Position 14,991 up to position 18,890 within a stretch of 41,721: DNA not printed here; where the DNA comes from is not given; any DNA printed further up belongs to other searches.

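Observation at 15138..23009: Same-strand block of unrecognisable genes (731 aa, 74 aa, 1629 aa)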

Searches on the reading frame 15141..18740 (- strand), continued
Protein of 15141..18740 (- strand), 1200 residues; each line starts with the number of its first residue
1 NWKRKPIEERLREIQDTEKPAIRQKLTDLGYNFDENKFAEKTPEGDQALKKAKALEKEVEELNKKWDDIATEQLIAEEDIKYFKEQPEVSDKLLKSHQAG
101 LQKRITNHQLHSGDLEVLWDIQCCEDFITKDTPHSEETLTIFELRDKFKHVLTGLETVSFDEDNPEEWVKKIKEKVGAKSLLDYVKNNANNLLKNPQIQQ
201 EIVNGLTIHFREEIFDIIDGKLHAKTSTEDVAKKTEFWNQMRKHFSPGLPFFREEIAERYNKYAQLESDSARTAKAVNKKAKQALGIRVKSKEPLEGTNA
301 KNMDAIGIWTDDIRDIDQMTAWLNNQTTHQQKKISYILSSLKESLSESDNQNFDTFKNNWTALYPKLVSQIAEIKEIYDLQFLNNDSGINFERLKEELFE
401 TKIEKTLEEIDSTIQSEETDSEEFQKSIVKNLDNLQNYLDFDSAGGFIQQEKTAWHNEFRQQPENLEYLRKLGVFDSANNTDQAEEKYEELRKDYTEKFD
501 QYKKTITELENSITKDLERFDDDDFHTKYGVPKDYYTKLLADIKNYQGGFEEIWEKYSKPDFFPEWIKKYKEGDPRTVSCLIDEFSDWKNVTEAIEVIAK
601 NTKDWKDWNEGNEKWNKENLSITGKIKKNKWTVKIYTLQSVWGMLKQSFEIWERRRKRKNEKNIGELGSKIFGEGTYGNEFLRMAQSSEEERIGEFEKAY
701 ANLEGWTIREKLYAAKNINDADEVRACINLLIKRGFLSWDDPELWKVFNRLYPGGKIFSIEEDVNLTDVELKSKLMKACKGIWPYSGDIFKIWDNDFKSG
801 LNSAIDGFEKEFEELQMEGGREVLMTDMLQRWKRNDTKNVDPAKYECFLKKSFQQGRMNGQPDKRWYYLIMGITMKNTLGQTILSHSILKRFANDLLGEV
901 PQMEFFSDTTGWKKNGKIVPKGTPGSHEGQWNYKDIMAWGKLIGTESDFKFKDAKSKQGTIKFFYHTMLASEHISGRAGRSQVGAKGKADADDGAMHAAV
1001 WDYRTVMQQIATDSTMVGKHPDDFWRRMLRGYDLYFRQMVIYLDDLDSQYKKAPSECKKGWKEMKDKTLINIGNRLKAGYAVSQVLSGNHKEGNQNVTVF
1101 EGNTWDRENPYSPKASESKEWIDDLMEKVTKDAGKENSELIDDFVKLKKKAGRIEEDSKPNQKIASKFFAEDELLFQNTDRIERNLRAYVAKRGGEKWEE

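Call 54: find_encoding_contigs(protein=P0070, flank=10000, max_places=1)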
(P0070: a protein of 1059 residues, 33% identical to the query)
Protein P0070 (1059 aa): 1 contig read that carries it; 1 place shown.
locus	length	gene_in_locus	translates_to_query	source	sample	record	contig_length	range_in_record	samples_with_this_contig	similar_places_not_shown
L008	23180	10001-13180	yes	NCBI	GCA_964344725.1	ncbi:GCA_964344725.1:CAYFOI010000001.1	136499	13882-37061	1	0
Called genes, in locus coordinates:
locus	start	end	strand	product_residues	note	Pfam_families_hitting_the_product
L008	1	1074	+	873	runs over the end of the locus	PF01624:MutS_I, PF05188:MutS_II, PF05192:MutS_III, PF05190:MutS_IV, PF00488:MutS_V, PF27441:MutS_C (weak)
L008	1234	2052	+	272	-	-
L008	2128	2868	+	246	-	PF00800:PDT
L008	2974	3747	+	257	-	PF01250:Ribosomal_S6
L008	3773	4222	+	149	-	PF00436:SSB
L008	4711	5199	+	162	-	-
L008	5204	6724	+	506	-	-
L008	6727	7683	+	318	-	-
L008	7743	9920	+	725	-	-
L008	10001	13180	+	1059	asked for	-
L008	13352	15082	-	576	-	PF07973:tRNA_SAD, PF00587:tRNA-synt_2b, PF03129:HGTP_anticodon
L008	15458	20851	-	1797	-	PF13385:Laminin_G_3, PF00041:fn3 (weak), PF00395:SLH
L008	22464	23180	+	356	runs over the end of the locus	PF02463:SMC_N, PF11398:DUF2813 (weak), PF13175:AAA_15, PF13476:AAA_23, PF13304:AAA_21 (weak)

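Call 79: list_cluster_members(proteins=[P0071, P0074, P0075, P0080, P0082, P0083, P0085, P0088, P0098, P0105])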
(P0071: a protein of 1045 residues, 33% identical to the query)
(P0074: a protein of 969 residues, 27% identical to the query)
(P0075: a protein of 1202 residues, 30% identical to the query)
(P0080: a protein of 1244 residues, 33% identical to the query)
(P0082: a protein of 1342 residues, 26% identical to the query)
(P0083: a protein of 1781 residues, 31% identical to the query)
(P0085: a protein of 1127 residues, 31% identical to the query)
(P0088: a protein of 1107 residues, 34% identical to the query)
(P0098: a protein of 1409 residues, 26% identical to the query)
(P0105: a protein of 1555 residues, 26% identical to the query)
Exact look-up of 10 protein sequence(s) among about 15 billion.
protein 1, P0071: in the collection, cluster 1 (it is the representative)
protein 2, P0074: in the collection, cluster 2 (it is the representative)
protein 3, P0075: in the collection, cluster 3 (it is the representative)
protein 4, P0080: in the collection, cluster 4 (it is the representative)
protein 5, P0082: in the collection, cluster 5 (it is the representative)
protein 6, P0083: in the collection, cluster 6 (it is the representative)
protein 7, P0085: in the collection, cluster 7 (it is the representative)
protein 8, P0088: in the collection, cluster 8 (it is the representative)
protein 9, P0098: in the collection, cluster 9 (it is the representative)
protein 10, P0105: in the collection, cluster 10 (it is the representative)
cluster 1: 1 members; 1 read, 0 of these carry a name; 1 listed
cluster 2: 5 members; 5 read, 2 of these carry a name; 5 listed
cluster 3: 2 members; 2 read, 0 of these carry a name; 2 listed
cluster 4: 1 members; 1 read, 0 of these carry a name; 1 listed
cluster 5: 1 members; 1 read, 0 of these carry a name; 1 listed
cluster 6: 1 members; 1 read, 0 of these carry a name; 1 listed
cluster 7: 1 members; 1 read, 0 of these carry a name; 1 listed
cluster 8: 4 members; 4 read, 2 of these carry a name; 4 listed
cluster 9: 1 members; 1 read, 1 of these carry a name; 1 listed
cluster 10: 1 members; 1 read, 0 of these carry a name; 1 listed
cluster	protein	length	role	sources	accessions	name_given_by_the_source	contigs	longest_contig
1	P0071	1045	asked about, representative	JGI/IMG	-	-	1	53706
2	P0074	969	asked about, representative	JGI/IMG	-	hypothetical protein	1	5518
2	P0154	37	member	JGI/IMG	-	hypothetical protein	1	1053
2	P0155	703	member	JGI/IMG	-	-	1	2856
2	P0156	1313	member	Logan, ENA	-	-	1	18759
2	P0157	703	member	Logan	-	-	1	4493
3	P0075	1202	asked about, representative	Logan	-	-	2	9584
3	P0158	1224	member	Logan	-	-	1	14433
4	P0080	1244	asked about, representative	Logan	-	-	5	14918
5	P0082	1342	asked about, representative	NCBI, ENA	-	-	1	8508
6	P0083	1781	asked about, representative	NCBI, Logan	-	-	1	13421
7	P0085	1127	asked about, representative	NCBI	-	-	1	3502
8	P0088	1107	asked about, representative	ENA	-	-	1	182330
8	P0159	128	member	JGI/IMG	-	hypothetical protein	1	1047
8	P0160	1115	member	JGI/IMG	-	hypothetical protein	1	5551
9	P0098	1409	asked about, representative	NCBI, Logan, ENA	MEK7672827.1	MAG: hypothetical protein AAB373_02995 [Patescibacteria group bacterium]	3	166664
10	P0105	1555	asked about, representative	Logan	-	-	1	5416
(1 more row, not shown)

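Call 80: find_encoding_contigs(protein=P0098, flank=10000, max_places=1)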
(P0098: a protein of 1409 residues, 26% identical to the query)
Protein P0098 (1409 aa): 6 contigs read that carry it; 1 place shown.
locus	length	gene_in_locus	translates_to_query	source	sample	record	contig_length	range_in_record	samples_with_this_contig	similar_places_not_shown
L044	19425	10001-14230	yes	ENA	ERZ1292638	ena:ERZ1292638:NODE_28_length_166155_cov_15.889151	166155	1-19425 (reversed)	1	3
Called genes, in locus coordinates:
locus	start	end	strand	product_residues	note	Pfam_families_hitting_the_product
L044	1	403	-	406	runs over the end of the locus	PF01476:LysM, PF23446:LysM1_NFP_LYK (faint), PF23473:LysM3_LYK4_5 (faint), PF01476:LysM, PF01551:Peptidase_M23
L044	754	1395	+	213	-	PF01250:Ribosomal_S6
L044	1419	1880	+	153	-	PF00436:SSB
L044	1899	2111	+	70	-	PF01084:Ribosomal_S18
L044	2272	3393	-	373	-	-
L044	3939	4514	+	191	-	-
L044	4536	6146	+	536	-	-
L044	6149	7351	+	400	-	-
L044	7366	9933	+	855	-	-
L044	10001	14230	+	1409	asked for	-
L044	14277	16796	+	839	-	-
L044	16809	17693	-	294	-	PF13367:PrsW-protease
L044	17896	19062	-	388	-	-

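Call 81: find_encoding_contigs(protein=P0088, flank=10000, max_places=1)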
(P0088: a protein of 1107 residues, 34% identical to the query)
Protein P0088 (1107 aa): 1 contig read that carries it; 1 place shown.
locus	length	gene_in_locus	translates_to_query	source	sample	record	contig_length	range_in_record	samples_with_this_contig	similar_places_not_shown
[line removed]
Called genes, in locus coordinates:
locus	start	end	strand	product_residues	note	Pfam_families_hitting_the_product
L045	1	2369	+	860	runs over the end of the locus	PF01624:MutS_I, PF05188:MutS_II, PF05192:MutS_III, PF05190:MutS_IV, PF00488:MutS_V, PF27441:MutS_C (weak)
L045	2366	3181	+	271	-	PF08282:Hydrolase_3 (faint)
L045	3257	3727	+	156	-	PF01250:Ribosomal_S6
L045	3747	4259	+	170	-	PF00436:SSB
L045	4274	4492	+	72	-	PF01084:Ribosomal_S18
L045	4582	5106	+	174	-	-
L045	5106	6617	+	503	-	-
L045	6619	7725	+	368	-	-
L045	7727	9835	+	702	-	-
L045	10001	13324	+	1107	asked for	-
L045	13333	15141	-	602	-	PF07973:tRNA_SAD, PF00587:tRNA-synt_2b, PF03129:HGTP_anticodon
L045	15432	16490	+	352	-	PF02463:SMC_N, PF13175:AAA_15, PF13476:AAA_23, PF13304:AAA_21 (faint)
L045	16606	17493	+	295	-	PF13367:PrsW-protease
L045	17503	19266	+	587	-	PF00664:ABC_membrane, PF00005:ABC_tran, PF02463:SMC_N (weak)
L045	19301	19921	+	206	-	-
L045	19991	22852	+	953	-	PF00005:ABC_tran (faint), PF02463:SMC_N (faint), PF03193:RsgA_GTPase (faint), PF13175:AAA_15 (faint), PF13191:AAA_16 (faint), PF13304:AAA_21 (faint), PF17760:UvrA_inter, PF17755:UvrA_DNA-bind, +4 more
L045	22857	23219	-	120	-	-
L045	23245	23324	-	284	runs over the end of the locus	PF02574:S-methyl_trans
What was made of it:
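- The same upstream genes occur in distant short-form loci directly after rpsF-ssb-rpsR (calls 54, 80, 81). Short-form clusters lie right after rpsF-ssb-rpsR, a housekeeping neighbourhood (calls 54, 80, 81).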

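Call 88: search_protein_families(library=pfam, proteins=[L044:3939-4514:+, L045:4582-5106:+, L044:4536-6146:+, L045:5106-6617:+, L044:6149-7351:+, L045:6619-7725:+], max_evalue=1)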
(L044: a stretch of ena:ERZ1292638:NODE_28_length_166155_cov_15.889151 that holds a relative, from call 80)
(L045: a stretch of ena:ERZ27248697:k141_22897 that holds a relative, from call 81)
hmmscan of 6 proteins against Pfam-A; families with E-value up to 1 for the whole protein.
L044:3939-4514:+ (191 aa): 0 families

L045:4582-5106:+ (174 aa): 0 families

L044:4536-6146:+ (536 aa): 6 families
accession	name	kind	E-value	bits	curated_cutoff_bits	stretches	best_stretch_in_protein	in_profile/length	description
PF10673.14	DUF2487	-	0.0056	17.1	25.8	1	416-478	7-69/142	Protein of unknown function (DUF2487)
PF02543.21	Carbam_trans_N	-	0.048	13.5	24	0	6-94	221-317/346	Carbamoyltransferase N-terminus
PF05002.20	SGS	-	0.065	13.8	23.9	1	15-61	23-67/82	SGS domain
PF10635.14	DisA-linker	-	0.13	12.4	25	1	466-499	106-139/142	DisA bacterial checkpoint controller linker region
PF16213.11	DCB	-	0.17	12.1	25.6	1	21-70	9-48/177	Mon2/Sec7/BIG1-like, dimerisation and cyclophilin-binding domain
PF02865.22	STAT_int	-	0.79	10.6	26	0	422-487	4-69/121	STAT protein, protein interaction domain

L045:5106-6617:+ (503 aa): 1 family
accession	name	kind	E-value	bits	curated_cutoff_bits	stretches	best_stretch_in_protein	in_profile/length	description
PF21121.2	Nup49_C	-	0.031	15.3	28.5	1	23-93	11-75/87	Nucleoporin Nup49 C-terminal helical region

L044:6149-7351:+ (400 aa): 0 families

L045:6619-7725:+ (368 aa): 2 families
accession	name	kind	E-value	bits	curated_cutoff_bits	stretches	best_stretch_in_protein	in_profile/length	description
PF19815.4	DUF6298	-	0.1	11.8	28.1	0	180-258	407-487/487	Family of unknown function (DUF6298)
PF06459.17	RR_TM4-6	-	0.68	10.1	25.1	0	258-336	62-144/277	Ryanodine Receptor TM 4-6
